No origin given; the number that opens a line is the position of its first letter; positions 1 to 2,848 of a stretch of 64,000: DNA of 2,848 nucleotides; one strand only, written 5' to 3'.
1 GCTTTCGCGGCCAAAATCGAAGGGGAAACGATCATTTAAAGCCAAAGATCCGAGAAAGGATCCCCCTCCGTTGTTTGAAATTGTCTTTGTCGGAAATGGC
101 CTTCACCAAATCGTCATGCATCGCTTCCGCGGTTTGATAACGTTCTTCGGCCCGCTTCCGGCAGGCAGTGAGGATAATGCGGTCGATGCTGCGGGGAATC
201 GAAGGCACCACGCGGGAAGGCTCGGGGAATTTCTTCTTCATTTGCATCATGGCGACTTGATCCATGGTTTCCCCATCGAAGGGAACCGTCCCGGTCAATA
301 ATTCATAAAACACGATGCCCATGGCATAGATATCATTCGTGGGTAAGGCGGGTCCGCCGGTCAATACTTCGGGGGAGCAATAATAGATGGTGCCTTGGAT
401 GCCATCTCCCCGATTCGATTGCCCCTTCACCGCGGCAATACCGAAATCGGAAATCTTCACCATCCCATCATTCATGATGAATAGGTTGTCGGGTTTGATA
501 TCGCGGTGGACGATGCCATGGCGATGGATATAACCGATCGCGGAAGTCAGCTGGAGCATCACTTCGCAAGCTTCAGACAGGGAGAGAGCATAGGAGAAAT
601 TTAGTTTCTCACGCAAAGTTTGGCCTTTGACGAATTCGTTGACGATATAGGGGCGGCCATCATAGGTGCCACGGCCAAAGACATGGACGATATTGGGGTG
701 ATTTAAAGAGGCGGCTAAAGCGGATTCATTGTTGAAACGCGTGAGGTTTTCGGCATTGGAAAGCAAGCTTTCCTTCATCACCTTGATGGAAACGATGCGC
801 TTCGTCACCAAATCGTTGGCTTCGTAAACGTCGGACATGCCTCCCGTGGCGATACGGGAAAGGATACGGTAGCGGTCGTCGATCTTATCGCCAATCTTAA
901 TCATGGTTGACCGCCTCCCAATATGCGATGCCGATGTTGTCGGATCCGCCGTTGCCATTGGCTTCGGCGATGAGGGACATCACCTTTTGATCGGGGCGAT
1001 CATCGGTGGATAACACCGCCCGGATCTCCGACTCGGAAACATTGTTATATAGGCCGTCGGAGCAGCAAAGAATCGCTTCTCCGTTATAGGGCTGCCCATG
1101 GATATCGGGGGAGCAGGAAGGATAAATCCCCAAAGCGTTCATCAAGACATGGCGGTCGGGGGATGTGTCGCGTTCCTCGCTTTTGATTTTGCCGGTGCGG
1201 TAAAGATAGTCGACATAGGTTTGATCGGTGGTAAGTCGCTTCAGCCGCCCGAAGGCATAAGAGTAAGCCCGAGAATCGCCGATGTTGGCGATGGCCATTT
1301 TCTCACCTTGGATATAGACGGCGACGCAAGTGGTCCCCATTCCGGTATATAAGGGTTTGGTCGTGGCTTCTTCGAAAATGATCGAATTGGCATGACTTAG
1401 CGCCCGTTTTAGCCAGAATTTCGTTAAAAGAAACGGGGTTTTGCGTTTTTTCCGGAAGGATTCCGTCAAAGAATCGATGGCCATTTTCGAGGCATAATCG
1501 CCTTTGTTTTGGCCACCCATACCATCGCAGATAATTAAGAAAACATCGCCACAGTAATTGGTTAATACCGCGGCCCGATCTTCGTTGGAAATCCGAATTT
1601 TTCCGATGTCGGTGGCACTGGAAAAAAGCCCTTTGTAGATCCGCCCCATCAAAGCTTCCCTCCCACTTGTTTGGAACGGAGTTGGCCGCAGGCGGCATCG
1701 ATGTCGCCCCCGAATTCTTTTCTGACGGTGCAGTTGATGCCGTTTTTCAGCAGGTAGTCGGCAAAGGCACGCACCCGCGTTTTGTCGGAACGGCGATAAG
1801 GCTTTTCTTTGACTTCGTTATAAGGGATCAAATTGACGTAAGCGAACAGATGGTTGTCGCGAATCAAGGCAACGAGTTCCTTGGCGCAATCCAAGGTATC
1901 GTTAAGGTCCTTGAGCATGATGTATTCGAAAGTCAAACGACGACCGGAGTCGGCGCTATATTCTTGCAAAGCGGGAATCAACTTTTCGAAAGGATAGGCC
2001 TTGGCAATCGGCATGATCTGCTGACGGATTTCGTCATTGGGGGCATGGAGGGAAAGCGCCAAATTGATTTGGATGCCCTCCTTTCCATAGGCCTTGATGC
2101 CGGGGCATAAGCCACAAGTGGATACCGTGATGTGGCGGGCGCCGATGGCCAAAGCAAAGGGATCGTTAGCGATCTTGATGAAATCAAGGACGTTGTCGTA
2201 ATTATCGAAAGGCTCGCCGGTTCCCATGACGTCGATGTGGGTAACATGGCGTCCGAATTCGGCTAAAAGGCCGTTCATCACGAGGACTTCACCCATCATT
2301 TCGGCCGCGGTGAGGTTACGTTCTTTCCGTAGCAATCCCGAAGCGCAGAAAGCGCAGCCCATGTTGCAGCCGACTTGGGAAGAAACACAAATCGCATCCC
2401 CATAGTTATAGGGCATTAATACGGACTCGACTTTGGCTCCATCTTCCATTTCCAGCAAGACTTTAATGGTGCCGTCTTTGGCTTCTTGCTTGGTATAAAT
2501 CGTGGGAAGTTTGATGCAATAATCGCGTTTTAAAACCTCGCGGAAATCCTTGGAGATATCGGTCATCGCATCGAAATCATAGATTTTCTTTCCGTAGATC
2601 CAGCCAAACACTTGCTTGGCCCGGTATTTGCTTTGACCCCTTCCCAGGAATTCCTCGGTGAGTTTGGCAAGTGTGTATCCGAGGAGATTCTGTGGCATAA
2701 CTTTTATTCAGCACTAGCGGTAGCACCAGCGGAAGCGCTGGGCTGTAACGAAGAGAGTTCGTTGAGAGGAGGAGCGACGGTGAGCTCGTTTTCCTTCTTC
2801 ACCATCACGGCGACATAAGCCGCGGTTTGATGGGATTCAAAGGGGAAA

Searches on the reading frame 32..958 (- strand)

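Call 81: search_protein_families(library=pfam, proteins=[window:32-958:-], max_evalue=1e-8)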
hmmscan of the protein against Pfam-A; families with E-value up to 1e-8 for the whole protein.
window:32-958:- (308 aa): 2 families
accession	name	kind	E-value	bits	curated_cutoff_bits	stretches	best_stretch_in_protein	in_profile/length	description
PF00069.31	Pkinase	-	1.2e-52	179.4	31.7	1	30-283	1-261/263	Protein kinase domain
PF07714.23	PK_Tyr_Ser-Thr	-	2.2e-33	116.1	23.1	1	34-277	5-252/258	Protein tyrosine and serine/threonine kinase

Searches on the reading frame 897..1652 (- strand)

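Call 81: search_protein_families(library=pfam, proteins=[window:897-1652:-], max_evalue=1e-8)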
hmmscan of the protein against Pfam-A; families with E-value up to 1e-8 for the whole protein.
window:897-1652:- (251 aa): 1 family
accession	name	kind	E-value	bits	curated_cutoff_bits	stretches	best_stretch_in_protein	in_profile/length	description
PF13672.11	PP2C_2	-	1.7e-12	47.8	24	1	22-209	11-182/209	Protein phosphatase 2C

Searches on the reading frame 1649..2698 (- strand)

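Call 81: search_protein_families(library=pfam, proteins=[window:1649-2698:-], max_evalue=1e-8)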
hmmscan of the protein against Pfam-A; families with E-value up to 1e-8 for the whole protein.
window:1649-2698:- (349 aa): 2 families
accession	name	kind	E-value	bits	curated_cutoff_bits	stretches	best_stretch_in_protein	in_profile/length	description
PF21016.3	RlmN_N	-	1.7e-17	63.3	24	1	4-62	2-60/60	Ribosomal RNA large subunit methyltransferase N-terminal domain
PF04055.27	Radical_SAM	-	2.8e-12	47.6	29.5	1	106-267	2-156/166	Radical SAM superfamily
